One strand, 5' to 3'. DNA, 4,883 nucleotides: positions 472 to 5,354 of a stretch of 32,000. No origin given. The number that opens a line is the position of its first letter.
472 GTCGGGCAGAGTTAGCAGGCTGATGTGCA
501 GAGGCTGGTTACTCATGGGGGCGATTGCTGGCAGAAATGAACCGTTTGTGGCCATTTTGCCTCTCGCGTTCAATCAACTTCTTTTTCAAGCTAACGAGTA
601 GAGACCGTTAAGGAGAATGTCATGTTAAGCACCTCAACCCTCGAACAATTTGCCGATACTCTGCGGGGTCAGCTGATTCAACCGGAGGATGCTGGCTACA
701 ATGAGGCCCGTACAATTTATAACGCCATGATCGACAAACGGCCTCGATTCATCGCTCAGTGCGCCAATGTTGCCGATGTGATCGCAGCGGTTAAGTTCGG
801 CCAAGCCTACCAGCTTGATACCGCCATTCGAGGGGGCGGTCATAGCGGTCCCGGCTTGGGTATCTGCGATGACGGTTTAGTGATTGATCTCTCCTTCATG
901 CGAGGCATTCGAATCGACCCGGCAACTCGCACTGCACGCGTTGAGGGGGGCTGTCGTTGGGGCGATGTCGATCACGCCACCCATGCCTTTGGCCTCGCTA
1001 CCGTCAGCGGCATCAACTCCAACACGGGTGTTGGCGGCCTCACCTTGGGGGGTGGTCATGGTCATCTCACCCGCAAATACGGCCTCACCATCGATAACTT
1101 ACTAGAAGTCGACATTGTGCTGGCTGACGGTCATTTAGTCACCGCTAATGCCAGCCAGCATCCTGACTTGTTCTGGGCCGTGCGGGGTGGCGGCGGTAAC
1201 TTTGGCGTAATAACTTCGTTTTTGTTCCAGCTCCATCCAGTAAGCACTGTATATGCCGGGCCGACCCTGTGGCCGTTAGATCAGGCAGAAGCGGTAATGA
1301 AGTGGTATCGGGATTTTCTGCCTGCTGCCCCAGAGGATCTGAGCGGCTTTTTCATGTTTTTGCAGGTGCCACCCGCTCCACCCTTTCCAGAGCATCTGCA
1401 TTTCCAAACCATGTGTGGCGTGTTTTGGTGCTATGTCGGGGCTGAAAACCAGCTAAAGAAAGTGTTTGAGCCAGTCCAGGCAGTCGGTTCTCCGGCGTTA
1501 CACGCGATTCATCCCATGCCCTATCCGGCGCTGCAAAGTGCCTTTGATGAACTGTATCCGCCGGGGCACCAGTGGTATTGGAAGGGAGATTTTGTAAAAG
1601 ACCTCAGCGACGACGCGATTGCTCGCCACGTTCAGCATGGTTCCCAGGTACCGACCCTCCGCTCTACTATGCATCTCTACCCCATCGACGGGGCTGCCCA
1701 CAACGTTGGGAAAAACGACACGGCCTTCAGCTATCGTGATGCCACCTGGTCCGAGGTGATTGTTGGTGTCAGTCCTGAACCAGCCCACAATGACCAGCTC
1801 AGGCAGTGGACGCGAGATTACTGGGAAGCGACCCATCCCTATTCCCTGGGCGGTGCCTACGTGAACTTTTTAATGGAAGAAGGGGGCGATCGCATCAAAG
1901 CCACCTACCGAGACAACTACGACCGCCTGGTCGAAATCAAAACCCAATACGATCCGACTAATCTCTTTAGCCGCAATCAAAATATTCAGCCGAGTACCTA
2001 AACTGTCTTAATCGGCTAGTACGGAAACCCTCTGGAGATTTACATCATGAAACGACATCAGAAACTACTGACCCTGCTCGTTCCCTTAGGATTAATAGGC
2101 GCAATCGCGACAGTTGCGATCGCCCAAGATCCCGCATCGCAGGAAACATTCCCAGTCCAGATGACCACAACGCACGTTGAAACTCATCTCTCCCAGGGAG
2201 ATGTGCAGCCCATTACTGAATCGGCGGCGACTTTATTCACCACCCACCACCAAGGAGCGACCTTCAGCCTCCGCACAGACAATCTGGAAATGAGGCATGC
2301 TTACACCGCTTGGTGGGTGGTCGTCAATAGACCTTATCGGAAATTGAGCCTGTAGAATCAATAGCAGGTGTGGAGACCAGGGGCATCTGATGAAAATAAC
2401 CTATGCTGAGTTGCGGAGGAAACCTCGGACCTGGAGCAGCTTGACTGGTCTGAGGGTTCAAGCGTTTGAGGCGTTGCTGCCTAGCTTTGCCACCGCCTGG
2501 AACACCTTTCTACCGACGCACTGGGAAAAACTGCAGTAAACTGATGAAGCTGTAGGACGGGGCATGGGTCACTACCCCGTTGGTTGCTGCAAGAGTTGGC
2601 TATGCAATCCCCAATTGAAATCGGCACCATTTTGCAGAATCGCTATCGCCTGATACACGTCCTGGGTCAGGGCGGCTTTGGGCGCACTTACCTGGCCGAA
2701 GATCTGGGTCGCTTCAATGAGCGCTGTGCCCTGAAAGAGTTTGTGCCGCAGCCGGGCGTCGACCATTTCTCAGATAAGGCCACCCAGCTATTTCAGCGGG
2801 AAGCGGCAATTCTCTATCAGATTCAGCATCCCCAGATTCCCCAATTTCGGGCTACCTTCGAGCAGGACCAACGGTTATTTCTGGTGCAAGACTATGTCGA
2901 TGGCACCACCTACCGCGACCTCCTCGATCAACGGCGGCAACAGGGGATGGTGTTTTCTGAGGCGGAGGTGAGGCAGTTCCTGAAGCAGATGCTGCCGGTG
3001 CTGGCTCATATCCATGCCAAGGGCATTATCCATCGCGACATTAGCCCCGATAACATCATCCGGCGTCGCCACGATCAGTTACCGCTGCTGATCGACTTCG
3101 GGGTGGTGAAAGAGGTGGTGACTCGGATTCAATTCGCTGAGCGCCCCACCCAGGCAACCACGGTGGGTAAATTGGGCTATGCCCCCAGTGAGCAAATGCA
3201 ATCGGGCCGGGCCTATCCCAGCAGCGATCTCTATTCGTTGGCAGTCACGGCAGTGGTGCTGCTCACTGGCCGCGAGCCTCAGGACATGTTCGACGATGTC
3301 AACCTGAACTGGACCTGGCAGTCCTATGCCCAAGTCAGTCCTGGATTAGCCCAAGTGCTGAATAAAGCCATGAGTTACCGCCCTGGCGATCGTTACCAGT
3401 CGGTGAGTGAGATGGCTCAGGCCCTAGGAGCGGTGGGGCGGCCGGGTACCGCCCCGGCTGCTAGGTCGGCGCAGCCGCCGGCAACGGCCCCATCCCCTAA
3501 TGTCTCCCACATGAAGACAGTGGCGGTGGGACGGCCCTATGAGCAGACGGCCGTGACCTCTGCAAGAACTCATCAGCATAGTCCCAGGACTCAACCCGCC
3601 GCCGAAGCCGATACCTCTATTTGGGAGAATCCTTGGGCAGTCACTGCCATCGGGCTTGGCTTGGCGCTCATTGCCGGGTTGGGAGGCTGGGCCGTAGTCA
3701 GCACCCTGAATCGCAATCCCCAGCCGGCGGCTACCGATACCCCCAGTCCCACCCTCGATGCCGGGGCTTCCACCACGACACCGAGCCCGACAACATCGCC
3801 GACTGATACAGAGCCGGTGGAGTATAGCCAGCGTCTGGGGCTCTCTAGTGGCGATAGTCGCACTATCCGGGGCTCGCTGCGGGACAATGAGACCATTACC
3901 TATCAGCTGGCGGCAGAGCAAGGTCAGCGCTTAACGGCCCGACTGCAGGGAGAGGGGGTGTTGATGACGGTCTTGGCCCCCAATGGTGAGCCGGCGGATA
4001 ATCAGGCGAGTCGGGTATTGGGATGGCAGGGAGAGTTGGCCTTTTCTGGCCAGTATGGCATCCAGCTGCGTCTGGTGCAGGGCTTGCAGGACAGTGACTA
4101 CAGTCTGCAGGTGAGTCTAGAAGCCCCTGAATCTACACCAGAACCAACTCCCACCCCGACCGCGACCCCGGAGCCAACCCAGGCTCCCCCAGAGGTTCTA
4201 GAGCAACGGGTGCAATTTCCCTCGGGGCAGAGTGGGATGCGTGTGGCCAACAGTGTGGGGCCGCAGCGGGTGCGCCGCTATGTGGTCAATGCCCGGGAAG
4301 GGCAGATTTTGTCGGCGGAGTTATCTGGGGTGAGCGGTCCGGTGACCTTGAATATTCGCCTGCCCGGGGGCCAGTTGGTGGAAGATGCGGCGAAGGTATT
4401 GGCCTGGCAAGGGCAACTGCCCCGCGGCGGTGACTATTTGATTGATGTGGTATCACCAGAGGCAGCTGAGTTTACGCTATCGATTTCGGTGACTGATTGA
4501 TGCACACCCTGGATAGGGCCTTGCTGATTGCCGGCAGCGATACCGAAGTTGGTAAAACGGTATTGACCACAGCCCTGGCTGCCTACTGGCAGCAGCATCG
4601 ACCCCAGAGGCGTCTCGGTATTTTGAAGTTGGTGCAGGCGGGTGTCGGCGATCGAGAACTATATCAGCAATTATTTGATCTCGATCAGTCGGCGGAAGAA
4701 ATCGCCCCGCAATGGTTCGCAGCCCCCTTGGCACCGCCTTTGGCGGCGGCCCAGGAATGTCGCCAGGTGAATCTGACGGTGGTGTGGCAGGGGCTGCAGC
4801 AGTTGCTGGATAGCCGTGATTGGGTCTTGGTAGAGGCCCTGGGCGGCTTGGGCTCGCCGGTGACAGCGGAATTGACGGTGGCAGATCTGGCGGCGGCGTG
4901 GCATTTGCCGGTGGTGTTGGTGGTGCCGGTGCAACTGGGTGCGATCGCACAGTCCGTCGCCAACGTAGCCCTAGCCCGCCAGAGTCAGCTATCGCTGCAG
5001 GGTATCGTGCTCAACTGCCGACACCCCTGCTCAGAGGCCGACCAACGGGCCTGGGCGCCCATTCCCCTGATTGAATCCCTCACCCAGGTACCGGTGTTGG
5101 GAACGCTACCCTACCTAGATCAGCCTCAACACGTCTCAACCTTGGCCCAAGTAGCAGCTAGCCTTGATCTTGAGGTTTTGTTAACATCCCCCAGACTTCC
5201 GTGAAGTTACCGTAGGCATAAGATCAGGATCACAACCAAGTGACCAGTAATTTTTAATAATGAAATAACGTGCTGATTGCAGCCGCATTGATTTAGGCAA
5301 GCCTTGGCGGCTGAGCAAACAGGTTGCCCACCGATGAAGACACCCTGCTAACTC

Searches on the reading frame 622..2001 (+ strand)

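Call 5: search_protein_families(library=pfam, proteins=[window:622-2001:+])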
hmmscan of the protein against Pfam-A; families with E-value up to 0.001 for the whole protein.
window:622-2001:+ (459 aa): 2 families
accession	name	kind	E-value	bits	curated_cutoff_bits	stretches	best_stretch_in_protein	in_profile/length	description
PF01565.28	FAD_binding_4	-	1.8e-31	109.2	26.4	1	41-175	1-138/139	FAD binding domain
PF08031.17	BBE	-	3.3e-14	53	20.6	1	412-455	1-44/45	Berberine and berberine like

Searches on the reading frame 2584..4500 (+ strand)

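Call 5: search_protein_families(library=pfam, proteins=[window:2584-4500:+])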
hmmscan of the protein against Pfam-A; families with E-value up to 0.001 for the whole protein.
window:2584-4500:+ (638 aa): 4 families
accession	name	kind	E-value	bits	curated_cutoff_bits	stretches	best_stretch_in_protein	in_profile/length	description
PF00069.31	Pkinase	-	2.3e-35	122.7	31.7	1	21-272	1-253/263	Protein kinase domain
PF07714.23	PK_Tyr_Ser-Thr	-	5.2e-19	69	23.1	1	23-270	3-248/258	Protein tyrosine and serine/threonine kinase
PF03109.22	ABC1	-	0.00075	19.1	22.9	0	97-181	142-220/244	ABC1 atypical kinase-like domain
PF01636.29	APH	-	0.00089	19.5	23.2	0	129-173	150-195/239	Phosphotransferase enzyme family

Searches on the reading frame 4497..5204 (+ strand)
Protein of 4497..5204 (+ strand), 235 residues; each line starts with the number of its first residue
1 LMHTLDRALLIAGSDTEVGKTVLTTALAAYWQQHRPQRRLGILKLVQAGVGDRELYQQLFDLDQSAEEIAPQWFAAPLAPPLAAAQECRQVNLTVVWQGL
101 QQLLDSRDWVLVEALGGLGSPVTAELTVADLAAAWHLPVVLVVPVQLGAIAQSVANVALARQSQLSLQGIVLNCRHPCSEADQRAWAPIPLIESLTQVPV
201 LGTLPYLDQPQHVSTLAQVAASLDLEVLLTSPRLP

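Call 5: search_protein_families(library=pfam, proteins=[window:4497-5204:+])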
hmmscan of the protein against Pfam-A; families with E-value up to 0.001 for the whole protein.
window:4497-5204:+ (235 aa): 2 families
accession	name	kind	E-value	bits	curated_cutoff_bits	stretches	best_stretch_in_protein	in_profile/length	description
PF13500.12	AAA_26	-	8.9e-48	163.2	27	1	7-209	1-193/198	AAA domain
PF01656.29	CbiA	-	0.00092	19.6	25.4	0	10-176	2-84/125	CobQ/CobB/MinD/ParA nucleotide binding domain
